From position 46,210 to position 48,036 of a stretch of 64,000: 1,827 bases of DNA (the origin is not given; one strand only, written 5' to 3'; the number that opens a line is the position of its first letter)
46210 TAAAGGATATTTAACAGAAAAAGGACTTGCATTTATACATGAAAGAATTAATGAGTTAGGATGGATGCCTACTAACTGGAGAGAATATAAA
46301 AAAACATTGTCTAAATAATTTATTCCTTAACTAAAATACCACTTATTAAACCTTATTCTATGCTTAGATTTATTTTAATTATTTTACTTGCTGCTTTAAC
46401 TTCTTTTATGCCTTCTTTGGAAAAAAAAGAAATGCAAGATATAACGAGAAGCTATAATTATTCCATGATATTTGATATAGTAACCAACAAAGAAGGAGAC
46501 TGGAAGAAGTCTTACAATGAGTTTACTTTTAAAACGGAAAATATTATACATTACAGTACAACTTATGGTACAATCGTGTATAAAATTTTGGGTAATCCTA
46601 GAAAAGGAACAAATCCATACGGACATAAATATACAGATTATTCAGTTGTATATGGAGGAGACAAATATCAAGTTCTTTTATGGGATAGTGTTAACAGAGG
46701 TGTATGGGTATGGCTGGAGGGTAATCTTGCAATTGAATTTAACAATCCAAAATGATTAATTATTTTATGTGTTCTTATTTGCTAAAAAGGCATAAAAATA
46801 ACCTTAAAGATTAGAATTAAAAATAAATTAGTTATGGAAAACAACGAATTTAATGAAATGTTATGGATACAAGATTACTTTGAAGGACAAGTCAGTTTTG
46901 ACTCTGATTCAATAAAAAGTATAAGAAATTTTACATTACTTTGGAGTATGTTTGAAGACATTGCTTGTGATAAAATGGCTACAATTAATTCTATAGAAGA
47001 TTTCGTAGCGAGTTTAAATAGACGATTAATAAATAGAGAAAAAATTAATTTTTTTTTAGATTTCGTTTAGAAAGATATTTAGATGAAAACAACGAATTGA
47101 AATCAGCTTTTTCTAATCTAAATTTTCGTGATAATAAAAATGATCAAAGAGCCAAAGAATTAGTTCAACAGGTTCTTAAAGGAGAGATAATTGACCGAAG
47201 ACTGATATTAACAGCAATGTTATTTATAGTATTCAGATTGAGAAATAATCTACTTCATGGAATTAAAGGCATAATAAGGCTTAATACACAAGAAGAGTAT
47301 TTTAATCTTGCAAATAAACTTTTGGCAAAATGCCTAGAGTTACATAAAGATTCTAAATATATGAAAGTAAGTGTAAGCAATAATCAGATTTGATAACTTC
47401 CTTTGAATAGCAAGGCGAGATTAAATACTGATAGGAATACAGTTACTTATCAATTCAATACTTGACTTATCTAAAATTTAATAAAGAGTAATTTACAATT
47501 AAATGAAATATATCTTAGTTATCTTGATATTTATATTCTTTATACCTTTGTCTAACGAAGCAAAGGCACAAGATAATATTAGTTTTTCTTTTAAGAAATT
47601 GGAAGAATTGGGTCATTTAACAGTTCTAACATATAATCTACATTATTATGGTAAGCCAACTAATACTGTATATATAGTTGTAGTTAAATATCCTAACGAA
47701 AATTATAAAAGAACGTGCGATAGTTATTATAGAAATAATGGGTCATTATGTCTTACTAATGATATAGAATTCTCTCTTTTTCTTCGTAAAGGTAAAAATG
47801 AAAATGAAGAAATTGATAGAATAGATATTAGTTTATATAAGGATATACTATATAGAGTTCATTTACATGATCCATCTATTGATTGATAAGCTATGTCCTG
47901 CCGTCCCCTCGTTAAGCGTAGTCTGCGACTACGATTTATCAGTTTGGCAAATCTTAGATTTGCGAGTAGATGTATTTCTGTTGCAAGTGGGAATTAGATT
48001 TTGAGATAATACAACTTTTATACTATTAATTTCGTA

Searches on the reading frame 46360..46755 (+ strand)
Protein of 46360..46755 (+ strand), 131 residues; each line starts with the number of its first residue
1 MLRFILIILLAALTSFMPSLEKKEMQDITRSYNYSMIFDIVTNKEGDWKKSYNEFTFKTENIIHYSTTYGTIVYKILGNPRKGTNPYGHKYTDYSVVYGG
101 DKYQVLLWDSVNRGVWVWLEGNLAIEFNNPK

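Call 4: search_protein_families(library=pfam, proteins=[window:46360-46752:+], max_evalue=1)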
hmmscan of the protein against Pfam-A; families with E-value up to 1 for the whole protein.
window:46360-46752:+ (131 aa): 0 families

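Call 5: search_protein_families(library=padloc, proteins=[window:46360-46752:+], max_evalue=1)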
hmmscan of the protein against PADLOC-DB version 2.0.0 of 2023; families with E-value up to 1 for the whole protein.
window:46360-46752:+ (131 aa): 0 families

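Call 6: search_protein_families(library=ncbifam, proteins=[window:46360-46752:+], max_evalue=1)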
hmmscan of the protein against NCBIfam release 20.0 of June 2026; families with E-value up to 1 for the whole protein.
window:46360-46752:+ (131 aa): 0 families

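Call 45: find_encoding_contigs(protein=window:46360-46755:+, flank=3000, max_places=10)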
Protein window:46360-46755:+ (131 aa): 4 contigs read that carry it; 3 places shown.
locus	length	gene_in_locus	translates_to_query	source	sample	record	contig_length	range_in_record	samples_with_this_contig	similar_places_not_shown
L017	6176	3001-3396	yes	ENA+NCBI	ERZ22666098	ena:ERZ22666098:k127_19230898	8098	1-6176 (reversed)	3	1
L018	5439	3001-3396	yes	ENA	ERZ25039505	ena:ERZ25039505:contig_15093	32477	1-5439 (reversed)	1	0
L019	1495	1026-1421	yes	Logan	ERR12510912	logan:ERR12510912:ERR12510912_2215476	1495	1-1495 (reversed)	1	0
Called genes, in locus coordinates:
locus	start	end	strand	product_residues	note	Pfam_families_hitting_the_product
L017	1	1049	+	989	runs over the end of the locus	?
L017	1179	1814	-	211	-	-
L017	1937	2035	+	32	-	-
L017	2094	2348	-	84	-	-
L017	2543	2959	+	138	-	-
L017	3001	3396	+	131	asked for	-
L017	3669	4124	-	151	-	PF18812:PBECR3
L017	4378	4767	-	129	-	PF13650:Asp_protease_2, PF13975:gag-asp_proteas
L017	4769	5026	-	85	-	-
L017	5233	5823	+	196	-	-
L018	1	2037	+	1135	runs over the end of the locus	PF02310:B12-binding, PF03308:MeaB, PF02492:cobW (weak), PF01642:MM_CoA_mutase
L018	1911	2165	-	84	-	-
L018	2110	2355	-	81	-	-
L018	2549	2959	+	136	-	-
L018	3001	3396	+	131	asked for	-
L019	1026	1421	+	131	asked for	-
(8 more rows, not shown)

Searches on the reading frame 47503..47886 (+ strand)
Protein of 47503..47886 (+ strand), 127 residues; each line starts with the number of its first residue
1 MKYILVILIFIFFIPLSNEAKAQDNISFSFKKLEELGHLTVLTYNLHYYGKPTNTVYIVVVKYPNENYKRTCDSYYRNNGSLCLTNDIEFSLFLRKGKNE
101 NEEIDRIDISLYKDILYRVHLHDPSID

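Call 4: search_protein_families(library=pfam, proteins=[window:47503-47883:+], max_evalue=1)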
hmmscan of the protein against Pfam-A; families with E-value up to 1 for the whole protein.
window:47503-47883:+ (127 aa): 0 families

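Call 5: search_protein_families(library=padloc, proteins=[window:47503-47883:+], max_evalue=1)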
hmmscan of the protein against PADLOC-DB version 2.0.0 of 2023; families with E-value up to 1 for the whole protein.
window:47503-47883:+ (127 aa): 2 families
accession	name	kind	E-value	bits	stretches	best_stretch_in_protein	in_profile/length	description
PDLC00474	JetB1|JetB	-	0.00021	19.2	1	7-44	125-162/207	DUF4194 domain; MukE-like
PDLC00487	JetB1|JetB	-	0.0049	14.8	1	9-43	123-157/195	DUF4194 domain; MukE-like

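Call 6: search_protein_families(library=ncbifam, proteins=[window:47503-47883:+], max_evalue=1)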
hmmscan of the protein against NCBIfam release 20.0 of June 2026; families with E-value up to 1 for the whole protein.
window:47503-47883:+ (127 aa): 0 families

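Call 44: find_encoding_contigs(protein=window:47503-47886:+, flank=3000, max_places=10)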
Protein window:47503-47886:+ (127 aa): 2 contigs read that carry it; 2 places shown.
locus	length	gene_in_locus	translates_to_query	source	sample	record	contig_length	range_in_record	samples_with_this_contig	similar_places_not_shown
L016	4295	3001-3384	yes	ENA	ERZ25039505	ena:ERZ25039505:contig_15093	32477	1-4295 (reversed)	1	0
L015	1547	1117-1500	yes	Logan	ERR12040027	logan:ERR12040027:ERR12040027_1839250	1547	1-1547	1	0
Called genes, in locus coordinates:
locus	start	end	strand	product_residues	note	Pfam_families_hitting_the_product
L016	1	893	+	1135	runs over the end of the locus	PF02310:B12-binding, PF03308:MeaB, PF02492:cobW (weak), PF01642:MM_CoA_mutase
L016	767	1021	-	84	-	-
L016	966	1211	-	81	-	-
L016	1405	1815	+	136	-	-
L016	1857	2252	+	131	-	-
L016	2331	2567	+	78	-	-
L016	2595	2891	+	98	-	-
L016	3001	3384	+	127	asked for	-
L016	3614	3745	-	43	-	-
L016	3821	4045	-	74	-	-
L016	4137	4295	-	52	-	?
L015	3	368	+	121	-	?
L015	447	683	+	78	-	-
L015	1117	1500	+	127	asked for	-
